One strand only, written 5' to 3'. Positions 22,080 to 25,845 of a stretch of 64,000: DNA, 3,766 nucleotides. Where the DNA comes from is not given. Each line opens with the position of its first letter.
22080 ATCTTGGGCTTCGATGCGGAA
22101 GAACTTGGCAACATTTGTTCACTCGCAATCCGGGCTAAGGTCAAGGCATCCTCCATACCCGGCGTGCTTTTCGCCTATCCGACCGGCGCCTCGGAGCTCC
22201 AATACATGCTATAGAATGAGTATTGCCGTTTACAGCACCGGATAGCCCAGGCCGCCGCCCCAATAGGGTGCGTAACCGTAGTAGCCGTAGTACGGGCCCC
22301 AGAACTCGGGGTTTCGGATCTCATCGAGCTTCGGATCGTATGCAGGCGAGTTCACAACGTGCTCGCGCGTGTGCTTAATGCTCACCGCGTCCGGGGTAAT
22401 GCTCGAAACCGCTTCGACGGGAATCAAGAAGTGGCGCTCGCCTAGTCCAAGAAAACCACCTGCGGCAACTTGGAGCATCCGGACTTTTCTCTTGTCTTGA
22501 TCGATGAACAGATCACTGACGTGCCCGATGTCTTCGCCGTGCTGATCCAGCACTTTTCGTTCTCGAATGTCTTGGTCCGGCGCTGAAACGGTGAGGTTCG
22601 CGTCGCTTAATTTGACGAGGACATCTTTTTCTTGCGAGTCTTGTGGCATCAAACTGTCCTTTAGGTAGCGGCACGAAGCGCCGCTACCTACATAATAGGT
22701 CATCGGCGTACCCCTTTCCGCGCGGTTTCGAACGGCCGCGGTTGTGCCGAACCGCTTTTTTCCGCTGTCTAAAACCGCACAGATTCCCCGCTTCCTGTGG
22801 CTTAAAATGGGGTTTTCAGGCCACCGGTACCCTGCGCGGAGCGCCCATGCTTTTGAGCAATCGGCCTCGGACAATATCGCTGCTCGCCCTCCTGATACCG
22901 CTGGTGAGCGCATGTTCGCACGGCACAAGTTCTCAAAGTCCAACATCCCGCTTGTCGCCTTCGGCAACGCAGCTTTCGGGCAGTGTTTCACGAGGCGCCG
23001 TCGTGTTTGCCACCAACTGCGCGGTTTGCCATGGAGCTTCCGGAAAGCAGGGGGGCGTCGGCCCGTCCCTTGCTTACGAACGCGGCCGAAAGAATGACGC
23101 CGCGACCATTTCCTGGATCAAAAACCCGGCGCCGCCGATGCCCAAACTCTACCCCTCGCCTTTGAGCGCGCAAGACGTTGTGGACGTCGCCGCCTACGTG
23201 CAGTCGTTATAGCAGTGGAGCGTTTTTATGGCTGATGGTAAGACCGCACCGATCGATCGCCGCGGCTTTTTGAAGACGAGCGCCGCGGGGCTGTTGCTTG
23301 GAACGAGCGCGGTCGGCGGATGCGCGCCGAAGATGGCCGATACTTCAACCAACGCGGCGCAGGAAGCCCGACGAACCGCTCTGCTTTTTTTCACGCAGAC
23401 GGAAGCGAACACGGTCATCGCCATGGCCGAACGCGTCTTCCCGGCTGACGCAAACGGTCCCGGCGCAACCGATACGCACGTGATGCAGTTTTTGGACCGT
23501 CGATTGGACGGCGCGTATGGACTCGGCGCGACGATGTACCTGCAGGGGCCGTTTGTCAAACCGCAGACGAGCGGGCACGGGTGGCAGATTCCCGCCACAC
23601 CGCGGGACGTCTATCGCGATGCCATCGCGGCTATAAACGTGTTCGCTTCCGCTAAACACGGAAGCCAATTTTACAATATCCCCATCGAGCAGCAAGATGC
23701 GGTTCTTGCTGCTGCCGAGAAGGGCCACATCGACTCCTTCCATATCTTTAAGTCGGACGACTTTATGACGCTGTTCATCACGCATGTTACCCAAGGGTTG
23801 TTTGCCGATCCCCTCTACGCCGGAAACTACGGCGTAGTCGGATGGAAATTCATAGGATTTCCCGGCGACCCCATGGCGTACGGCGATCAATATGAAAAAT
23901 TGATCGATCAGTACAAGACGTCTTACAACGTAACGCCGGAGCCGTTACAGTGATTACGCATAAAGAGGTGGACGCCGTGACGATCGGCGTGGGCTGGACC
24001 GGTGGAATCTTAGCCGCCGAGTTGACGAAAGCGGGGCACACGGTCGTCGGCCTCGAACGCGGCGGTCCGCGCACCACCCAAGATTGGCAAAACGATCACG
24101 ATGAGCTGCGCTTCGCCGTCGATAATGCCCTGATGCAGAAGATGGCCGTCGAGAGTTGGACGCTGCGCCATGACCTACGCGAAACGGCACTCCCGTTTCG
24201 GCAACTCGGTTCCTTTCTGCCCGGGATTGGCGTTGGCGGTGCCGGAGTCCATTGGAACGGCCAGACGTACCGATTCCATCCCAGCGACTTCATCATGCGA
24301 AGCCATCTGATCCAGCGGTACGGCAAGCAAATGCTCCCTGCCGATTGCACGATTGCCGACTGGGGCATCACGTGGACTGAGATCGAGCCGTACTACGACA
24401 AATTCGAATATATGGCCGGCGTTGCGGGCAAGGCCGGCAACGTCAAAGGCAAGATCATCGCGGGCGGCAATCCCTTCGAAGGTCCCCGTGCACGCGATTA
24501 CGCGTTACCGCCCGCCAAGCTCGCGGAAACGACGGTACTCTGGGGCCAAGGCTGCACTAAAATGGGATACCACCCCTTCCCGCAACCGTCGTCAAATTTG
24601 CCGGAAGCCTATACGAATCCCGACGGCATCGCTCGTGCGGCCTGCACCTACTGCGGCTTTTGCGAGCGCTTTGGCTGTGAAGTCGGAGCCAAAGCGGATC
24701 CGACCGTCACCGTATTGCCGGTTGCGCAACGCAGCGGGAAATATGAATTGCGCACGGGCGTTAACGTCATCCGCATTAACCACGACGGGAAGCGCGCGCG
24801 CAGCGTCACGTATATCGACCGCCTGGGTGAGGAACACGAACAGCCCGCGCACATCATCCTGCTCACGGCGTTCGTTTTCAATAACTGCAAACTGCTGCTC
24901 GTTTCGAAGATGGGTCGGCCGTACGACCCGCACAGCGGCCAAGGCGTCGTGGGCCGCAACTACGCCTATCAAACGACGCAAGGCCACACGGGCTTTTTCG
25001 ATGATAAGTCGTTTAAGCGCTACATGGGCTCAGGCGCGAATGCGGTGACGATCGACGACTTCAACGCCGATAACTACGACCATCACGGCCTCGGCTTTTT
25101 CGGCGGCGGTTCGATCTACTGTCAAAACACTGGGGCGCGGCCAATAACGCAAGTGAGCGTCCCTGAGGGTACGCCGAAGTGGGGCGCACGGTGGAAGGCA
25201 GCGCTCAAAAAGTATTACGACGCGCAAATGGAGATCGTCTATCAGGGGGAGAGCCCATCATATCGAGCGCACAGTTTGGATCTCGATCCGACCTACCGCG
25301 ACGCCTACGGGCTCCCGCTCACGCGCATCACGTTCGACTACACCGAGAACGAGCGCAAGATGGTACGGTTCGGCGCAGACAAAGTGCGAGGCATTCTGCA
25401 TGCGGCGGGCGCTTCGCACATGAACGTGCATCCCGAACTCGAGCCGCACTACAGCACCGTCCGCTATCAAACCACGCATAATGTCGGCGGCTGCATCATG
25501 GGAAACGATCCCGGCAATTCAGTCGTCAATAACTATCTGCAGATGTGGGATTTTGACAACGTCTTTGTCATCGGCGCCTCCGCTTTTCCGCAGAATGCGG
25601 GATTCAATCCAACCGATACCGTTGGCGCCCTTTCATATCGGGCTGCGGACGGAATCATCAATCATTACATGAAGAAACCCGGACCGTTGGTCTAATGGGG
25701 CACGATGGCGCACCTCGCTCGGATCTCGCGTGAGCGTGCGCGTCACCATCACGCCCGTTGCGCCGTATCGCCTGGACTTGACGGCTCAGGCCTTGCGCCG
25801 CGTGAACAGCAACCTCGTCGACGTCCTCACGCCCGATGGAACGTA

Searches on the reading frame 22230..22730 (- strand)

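Call 8: search_protein_families(library=pfam, proteins=[window:22230-22730:-], max_evalue=0.01)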
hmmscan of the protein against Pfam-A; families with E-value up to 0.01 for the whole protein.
window:22230-22730:- (166 aa): 1 family
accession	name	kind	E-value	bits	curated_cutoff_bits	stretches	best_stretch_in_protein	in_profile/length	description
PF05239.21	PRC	-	8.6e-13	48.6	21.2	1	53-121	7-74/78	PRC-barrel domain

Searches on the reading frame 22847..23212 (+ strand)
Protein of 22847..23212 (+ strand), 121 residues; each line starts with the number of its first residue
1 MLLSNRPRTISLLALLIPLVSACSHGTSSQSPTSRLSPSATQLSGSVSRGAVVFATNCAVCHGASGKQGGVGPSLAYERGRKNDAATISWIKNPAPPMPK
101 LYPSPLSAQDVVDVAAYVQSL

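Call 50: search_protein_families(library=pfam, proteins=[window:22847-23212:+], max_evalue=0.01)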
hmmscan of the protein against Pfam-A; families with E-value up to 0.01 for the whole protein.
window:22847-23212:+ (121 aa): 2 families
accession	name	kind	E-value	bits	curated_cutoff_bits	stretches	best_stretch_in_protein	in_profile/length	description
PF13442.11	Cytochrome_CBB3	-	1.3e-11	45.1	27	1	47-118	3-68/68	Cytochrome C oxidase, cbb3-type, subunit III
PF00034.26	Cytochrom_C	-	2.2e-10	42.2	21.3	1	48-121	2-89/90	Cytochrome c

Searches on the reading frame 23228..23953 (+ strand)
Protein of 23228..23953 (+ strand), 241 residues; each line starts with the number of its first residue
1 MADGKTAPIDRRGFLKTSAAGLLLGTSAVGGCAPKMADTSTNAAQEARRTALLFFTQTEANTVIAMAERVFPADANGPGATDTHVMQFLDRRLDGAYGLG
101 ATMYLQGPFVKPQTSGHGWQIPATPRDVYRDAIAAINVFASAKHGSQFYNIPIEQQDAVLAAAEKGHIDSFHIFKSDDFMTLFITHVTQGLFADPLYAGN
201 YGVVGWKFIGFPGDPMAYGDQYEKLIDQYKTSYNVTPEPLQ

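Call 50: search_protein_families(library=pfam, proteins=[window:23228-23953:+], max_evalue=0.01)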
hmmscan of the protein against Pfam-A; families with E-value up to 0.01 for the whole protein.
window:23228-23953:+ (241 aa): 1 family
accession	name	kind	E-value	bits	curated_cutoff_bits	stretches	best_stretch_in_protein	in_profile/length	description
PF13618.11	Gluconate_2-dh3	-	3.1e-23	83.1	23.4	1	58-213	2-135/135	Gluconate 2-dehydrogenase subunit 3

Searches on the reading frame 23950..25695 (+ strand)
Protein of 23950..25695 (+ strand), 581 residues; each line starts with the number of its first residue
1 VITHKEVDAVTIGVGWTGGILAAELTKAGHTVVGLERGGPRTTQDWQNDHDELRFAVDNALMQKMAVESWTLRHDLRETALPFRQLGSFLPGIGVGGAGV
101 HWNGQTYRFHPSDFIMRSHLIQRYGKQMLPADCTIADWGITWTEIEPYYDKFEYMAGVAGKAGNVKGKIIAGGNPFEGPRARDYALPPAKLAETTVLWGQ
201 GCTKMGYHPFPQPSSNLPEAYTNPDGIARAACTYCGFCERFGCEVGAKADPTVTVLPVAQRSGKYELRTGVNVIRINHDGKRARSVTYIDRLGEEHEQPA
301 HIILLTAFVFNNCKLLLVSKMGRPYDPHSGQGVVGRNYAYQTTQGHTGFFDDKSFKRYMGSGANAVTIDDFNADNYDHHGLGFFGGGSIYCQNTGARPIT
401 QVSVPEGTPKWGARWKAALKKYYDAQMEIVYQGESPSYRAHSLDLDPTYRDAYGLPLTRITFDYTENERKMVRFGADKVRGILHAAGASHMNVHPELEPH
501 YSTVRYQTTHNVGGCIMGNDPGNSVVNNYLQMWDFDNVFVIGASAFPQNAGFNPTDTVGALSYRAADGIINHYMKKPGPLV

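Call 65: search_protein_families(library=pfam, proteins=[window:23950-25695:+], max_evalue=0.01)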
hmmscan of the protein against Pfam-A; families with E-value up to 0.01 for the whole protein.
window:23950-25695:+ (581 aa): 1 family
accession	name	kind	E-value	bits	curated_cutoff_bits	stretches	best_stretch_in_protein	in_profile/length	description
PF05199.19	GMC_oxred_C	-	9.3e-21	75.3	24.6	1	446-561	10-138/139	GMC oxidoreductase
